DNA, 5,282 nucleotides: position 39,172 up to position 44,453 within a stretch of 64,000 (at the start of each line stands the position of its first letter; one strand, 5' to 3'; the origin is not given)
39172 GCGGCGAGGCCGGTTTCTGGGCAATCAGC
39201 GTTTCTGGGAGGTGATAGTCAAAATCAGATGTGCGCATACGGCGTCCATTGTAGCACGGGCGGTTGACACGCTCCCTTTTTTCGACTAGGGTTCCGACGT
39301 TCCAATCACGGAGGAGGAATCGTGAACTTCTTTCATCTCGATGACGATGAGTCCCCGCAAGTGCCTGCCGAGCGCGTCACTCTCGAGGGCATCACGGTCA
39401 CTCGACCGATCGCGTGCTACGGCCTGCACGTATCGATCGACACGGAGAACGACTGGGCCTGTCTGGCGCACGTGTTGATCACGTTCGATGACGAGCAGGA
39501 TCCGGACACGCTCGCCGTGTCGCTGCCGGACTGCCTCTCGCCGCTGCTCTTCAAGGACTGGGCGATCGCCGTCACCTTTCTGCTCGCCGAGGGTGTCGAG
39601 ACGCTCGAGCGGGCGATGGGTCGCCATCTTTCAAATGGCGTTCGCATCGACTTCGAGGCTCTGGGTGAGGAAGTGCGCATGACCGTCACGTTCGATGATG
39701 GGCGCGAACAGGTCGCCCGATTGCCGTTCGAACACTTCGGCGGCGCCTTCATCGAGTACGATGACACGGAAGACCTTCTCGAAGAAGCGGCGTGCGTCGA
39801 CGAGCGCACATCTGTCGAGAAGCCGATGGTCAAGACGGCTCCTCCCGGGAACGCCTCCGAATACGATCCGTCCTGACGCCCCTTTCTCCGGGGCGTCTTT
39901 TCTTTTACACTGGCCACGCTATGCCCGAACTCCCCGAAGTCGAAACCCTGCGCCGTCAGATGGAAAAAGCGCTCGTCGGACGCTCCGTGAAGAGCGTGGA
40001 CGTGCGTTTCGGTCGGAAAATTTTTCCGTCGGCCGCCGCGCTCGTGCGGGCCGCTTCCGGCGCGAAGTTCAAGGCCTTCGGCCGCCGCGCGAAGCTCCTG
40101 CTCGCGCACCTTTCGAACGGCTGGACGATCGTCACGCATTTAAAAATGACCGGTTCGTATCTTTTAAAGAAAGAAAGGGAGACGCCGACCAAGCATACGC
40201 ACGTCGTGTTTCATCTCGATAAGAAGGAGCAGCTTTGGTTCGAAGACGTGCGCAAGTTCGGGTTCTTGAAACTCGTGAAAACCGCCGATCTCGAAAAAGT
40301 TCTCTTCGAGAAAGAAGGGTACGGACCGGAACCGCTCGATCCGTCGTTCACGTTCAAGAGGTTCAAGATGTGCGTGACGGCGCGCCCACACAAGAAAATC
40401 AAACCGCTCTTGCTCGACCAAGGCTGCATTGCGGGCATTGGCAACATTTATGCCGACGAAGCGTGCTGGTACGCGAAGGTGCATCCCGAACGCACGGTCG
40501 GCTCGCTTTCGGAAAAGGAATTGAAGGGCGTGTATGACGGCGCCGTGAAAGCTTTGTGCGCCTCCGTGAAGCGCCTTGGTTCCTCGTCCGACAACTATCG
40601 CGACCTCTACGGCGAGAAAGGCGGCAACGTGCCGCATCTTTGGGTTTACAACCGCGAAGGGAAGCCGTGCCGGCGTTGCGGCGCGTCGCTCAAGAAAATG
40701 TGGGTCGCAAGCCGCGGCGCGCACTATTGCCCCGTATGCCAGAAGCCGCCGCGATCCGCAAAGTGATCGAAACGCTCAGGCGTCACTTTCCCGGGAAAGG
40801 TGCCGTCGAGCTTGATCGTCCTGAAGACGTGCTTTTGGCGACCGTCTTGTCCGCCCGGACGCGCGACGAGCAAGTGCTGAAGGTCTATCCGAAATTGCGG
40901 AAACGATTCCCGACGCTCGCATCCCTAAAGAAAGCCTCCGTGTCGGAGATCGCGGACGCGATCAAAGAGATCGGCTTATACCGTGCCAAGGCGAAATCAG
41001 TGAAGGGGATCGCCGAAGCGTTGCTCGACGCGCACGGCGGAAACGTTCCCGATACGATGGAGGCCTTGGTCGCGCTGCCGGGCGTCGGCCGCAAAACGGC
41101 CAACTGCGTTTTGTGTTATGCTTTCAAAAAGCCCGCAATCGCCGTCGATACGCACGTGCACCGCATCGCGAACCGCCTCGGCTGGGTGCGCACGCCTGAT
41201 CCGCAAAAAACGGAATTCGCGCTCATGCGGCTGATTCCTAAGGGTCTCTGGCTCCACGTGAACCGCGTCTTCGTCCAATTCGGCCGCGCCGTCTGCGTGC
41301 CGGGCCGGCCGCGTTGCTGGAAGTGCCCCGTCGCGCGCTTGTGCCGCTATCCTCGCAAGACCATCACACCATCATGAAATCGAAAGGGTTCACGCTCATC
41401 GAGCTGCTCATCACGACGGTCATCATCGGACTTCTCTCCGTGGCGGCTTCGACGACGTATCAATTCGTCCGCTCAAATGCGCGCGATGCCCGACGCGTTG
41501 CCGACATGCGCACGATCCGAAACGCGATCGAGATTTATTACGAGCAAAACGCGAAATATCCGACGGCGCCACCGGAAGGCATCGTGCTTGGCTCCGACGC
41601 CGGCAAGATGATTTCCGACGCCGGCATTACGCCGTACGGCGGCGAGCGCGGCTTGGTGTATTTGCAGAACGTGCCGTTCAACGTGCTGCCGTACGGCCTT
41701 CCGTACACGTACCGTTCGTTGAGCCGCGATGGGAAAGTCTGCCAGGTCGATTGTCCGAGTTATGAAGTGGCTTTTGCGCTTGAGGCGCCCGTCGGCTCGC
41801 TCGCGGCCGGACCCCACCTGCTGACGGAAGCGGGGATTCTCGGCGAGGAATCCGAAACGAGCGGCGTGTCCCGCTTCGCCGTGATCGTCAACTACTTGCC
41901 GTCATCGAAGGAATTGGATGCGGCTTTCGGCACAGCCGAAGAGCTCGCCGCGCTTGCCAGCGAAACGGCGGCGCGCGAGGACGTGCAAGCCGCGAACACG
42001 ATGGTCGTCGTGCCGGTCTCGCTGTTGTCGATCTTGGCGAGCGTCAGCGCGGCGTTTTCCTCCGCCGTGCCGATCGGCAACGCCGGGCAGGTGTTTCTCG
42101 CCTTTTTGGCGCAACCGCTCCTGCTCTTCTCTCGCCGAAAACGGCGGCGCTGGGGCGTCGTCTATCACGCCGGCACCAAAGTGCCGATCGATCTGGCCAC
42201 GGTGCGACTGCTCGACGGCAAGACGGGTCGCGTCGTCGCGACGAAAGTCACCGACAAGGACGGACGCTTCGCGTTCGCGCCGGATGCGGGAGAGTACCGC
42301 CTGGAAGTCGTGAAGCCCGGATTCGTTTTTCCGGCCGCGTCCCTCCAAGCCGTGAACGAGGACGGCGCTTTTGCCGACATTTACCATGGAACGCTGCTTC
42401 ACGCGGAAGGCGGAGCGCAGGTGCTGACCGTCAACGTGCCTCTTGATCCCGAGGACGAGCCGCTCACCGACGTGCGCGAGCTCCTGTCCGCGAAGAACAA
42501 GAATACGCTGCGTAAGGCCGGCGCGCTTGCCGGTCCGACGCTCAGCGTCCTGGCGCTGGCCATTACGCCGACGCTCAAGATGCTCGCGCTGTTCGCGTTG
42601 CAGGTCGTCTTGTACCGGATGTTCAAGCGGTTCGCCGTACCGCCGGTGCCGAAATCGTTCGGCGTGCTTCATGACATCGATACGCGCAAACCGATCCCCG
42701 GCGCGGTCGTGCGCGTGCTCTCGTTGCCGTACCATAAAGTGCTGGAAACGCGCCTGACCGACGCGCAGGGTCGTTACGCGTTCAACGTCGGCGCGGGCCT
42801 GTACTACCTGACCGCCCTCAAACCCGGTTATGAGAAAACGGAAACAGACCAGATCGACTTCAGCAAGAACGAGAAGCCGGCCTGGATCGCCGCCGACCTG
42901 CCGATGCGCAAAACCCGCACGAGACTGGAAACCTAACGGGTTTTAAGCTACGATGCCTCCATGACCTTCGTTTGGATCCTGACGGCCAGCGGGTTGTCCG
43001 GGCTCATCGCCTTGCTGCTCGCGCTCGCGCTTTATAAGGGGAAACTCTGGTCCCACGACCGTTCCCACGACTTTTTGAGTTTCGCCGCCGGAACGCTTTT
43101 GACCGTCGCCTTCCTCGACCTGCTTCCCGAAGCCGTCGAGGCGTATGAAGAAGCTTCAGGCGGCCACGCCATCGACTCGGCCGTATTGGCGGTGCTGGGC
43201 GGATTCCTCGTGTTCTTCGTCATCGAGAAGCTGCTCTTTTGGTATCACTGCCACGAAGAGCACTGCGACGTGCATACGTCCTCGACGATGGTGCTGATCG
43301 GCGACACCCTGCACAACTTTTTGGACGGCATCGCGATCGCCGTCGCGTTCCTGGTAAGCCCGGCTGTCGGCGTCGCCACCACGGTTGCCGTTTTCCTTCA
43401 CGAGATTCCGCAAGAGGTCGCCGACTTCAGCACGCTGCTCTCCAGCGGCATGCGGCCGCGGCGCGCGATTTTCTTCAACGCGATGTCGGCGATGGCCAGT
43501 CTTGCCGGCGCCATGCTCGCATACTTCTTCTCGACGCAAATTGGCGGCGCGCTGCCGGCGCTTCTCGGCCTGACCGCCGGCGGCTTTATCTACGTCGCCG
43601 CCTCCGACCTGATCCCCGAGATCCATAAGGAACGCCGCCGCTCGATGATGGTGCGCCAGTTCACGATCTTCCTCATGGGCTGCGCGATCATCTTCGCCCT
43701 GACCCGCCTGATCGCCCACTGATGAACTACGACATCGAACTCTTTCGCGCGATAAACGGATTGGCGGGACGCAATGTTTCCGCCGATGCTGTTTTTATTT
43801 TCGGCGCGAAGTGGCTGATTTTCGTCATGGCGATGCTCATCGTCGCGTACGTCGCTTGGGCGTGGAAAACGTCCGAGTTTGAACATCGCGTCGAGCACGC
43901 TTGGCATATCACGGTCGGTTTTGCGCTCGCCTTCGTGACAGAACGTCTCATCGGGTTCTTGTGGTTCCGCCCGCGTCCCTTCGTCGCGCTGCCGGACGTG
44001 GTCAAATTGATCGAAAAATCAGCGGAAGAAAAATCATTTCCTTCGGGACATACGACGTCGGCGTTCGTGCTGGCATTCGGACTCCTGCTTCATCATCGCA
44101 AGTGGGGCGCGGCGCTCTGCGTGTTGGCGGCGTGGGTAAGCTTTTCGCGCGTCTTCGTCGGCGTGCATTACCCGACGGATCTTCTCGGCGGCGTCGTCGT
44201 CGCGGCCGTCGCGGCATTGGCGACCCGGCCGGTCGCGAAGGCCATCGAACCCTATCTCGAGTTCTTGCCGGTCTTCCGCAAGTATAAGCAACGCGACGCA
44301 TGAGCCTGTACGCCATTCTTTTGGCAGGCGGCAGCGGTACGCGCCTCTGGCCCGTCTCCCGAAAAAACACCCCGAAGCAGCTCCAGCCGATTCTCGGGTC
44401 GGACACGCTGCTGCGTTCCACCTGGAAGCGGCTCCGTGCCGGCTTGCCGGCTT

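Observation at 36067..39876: tgt and queA split by a cassette of small, unrelated, acidic hypothetical proteins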

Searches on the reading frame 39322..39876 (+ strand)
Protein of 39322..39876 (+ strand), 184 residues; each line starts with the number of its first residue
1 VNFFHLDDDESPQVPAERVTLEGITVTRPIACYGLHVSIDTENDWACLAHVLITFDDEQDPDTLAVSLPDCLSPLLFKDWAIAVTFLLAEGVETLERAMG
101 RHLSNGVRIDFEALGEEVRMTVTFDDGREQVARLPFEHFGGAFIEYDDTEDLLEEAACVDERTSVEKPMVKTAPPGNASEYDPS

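Call 3: search_protein_families(library=pfam, proteins=[window:39322-39876:+], max_evalue=1)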
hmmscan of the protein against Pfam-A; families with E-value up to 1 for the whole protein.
window:39322-39876:+ (184 aa): 1 family
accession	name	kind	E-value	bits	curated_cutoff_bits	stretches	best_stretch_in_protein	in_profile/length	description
PF08402.16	TOBE_2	-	0.15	12.6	21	1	110-140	24-54/76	TOBE domain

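Call 6: search_protein_families(library=ncbifam, proteins=[window:39322-39876:+], max_evalue=1)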
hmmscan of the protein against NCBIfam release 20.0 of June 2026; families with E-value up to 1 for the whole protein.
window:39322-39876:+ (184 aa): 0 families

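Call 44: find_homologous_proteins(query=window:39322-39876:+, max_evalue=0.1)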
Query window:39322-39876:+ (184 aa): 1 proteins with E <= 0.1 among 105 candidates.
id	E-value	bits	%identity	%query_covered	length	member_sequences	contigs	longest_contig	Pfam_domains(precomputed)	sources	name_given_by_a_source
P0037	6.1e-120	416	100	100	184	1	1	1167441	-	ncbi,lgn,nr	ncbi:MAG: hypothetical protein QY323_06050 [Patescibacteria group bacterium]|nr:MAG: hypothetical pr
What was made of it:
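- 39322..39876 (+): E: a 184-aa acidic orphan that is not a member of the family. It occupies a hypervariable slot between queA and fpg. Its only match in 5.8 billion proteins is itself (call 44).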

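Call 55: search_protein_families(library=padloc, proteins=[window:39322-39876:+], max_evalue=1)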
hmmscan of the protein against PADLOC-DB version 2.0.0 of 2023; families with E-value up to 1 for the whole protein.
window:39322-39876:+ (184 aa): 0 families

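Call 56: search_protein_families(library=phrogs, proteins=[window:39322-39876:+], max_evalue=1)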
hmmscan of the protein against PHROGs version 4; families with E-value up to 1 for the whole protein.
window:39322-39876:+ (184 aa): 1 family
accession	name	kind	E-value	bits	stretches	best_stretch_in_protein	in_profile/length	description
phrog_12038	-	unknown function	0.31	12.2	0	86-113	13-40/90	-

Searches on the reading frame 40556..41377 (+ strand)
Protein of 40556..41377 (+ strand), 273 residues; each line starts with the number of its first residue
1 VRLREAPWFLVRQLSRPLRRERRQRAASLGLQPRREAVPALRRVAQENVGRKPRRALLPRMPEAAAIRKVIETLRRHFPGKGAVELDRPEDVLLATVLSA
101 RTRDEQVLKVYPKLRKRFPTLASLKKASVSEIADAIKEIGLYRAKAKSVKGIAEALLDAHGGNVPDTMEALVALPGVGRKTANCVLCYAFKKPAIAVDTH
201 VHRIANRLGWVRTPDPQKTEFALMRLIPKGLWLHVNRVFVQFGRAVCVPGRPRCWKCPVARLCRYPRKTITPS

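Call 67: search_protein_families(library=pfam, proteins=[window:40556-41377:+], max_evalue=0.001)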
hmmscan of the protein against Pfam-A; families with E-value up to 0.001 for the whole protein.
window:40556-41377:+ (273 aa): 3 families
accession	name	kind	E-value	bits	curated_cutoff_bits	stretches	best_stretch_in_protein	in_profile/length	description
PF00730.31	HhH-GPD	-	5.3e-27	94.7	26.2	1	95-229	2-108/108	HhH-GPD superfamily base excision DNA repair protein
PF00633.29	HHH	-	8.4e-11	41.6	24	1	161-188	3-30/30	Helix-hairpin-helix motif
PF12826.13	HHH_2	-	0.00069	20.2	27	0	113-144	18-48/64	Helix-hairpin-helix motif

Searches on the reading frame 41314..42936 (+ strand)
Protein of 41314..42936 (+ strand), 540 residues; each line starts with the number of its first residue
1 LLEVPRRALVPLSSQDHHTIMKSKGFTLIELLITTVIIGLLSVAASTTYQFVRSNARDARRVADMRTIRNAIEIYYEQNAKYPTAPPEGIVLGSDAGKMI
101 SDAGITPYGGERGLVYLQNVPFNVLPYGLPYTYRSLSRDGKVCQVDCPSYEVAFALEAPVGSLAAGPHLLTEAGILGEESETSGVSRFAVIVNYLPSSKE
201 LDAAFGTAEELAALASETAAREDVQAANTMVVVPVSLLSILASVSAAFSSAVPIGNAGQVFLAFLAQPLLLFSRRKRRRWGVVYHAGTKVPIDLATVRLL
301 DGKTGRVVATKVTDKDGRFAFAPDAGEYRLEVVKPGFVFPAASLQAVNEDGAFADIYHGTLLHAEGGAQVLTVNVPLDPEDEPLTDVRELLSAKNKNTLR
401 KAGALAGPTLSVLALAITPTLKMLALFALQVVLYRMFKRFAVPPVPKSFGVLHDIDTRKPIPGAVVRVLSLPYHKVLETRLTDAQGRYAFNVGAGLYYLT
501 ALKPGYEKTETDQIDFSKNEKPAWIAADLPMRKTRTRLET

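Call 67: search_protein_families(library=pfam, proteins=[window:41314-42936:+], max_evalue=0.001)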
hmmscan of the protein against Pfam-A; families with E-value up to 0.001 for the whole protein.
window:41314-42936:+ (540 aa): 6 families
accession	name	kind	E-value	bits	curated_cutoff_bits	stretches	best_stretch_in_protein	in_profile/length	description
PF13620.12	CarboxypepD_reg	-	1.6e-18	67.2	32.3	2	453-520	7-73/82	Carboxypeptidase regulatory-like domain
PF17210.9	SdrD_B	-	1.7e-09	38.3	29.7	0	290-346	22-78/112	SdrD B-like domain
PF13715.12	CarbopepD_reg_2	-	1e-08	35.5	32.2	0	281-334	3-52/88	CarboxypepD_reg-like domain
PF11974.14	bMG3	-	1.1e-08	35.4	34.9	0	453-501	20-74/103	Bacterial alpha-2-macroglobulin MG3 domain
PF07963.17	N_methyl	-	9.3e-07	28.6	21.2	1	21-45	2-26/27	Prokaryotic N-terminal methylation motif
PF07210.18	DUF1416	-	0.00099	19.4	23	0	281-335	24-75/97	Protein of unknown function (DUF1416)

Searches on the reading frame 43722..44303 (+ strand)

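Call 67: search_protein_families(library=pfam, proteins=[window:43722-44303:+], max_evalue=0.001)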
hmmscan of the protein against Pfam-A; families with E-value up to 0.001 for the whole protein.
window:43722-44303:+ (193 aa): 2 families
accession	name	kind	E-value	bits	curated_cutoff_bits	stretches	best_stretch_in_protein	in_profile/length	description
PF01569.27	PAP2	-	4.9e-20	72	27.2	1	61-170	3-123/130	PAP2 superfamily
PF14378.12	PAP2_3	-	8.7e-08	32.6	27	1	102-166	123-189/190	PAP2 superfamily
